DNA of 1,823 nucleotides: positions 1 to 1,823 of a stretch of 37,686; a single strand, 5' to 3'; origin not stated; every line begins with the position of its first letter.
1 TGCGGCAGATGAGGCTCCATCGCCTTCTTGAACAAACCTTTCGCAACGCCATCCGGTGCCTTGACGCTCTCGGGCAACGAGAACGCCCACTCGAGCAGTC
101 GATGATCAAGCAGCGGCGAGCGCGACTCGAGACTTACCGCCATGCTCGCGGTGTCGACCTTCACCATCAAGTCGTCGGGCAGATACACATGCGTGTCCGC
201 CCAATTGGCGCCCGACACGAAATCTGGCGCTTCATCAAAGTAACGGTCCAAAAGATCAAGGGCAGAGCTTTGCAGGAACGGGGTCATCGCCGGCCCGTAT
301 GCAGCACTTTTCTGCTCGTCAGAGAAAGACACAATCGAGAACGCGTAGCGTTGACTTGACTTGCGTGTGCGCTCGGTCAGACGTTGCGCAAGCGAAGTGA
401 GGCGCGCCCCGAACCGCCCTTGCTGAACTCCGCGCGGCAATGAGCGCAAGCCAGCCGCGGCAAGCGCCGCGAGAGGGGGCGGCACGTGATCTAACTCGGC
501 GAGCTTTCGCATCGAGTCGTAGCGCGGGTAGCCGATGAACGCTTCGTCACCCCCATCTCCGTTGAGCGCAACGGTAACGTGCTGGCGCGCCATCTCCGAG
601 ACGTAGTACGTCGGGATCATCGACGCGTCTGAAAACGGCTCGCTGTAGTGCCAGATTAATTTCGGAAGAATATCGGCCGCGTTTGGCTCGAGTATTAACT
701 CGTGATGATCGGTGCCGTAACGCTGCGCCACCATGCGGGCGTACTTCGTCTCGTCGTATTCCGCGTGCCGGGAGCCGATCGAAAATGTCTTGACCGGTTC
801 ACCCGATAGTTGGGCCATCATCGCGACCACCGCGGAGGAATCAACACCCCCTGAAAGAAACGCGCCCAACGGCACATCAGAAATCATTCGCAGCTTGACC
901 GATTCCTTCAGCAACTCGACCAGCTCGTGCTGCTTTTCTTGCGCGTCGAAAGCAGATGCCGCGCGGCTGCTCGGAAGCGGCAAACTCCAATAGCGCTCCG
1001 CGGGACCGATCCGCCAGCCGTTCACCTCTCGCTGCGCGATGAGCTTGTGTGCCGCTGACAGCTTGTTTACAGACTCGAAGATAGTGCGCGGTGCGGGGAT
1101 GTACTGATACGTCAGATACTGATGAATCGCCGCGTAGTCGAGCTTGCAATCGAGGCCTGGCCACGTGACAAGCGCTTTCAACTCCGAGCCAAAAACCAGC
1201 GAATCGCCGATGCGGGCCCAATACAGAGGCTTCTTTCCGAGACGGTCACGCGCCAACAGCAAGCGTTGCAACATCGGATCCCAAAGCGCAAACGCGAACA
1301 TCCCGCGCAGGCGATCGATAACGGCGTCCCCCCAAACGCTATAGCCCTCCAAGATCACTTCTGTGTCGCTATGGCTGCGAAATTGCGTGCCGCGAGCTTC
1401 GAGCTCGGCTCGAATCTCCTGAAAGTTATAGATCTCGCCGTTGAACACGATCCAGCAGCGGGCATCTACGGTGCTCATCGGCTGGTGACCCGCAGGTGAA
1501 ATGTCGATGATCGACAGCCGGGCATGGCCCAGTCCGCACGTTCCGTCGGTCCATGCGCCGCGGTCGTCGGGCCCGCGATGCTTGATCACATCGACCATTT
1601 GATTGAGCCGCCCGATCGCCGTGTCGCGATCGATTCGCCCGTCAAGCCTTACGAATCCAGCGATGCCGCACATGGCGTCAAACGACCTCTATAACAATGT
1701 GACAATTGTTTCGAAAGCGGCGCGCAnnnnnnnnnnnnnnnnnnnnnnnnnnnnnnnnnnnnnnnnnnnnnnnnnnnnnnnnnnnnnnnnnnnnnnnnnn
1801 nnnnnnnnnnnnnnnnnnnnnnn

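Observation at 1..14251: Twelve-gene co-directional envelope-modification operon with no polymerase, exporter or ligase: candidate undescribed periplasmic decoration system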

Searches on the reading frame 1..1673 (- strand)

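Call 6: search_protein_families(library=pfam, proteins=[window:1-1673:-], max_evalue=0.01)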
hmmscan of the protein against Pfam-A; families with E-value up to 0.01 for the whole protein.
window:1-1673:- (557 aa): 6 families
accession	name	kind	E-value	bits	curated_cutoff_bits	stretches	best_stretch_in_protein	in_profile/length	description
PF00733.27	Asn_synthase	-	2.7e-81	274.4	21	1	251-557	2-277/354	Asparagine synthase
PF13537.11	GATase_7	-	7.8e-47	158.8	25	1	50-169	1-122/123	Glutamine amidotransferase domain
PF13522.11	GATase_6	-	9.6e-47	158.7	27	1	35-164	1-130/130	Glutamine amidotransferase domain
PF12481.13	DUF3700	-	6.1e-06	26.3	27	1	74-169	78-176/228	Aluminium induced protein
PF02540.23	NAD_synthase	-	0.00014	21.6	21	1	250-331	4-84/242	NAD synthase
PF06508.19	QueC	-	0.0026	17.7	22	1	272-328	5-60/210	Queuosine biosynthesis protein QueC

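Call 9: search_protein_families(library=ncbifam, proteins=[window:1-1673:-], max_evalue=0.001)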
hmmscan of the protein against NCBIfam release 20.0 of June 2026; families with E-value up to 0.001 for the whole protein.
window:1-1673:- (557 aa): 12 families
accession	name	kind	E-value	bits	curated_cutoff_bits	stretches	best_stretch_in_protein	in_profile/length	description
TIGR03108.1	eps_aminotran_1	hypoth_equivalog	2e-164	548.7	816.9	1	1-557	1-550/628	XrtA/PEP-CTERM system amidotransferase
TIGR01536.1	asn_synth_AEB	equivalog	1.3e-141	473.1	267.1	1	2-557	1-506/517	asparagine synthase (glutamine-hydrolyzing)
TIGR03104.1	trio_amidotrans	equivalog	3e-118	395.6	570.1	2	1-391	1-388/589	N-acetylglutaminylglutamine amidotransferase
NF006949.0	PRK09431.1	equivalog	7e-78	262.5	499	2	1-170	1-167/554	asparagine synthase B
NF033535.1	lass_lactam_cya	exception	5.4e-72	243.3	525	2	1-379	1-376/668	lasso peptide isopeptide bond-forming cyclase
NF033561.1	macrolact_Ik_Al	subfamily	1e-14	54.1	300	1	140-383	95-335/561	albusnodin/ikarugamycin family macrolactam cyclase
NF001484.0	PRK00331.1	subfamily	1.3e-10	40.3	381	1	3-168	33-198/601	isomerizing glutamine--fructose-6-phosphate transaminase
TIGR01135.1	glmS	equivalog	3.9e-10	38.9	418.05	1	12-169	39-198/607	glutamine--fructose-6-phosphate transaminase (isomerizing)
TIGR01134.1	purF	equivalog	1.2e-09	38.1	350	1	43-168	63-199/432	amidophosphoribosyltransferase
NF010587.0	PRK13980.1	equivalog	3.8e-05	23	255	1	239-330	6-96/267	NAD+ synthase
TIGR00552.1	nadE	equivalog_domain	0.00012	21.4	63.65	1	245-331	3-89/251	NAD(+) synthase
TIGR00268.2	TIGR00268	equivalog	0.00014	21.2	150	1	273-326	20-74/259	ATP-dependent sacrificial sulfur transferase LarE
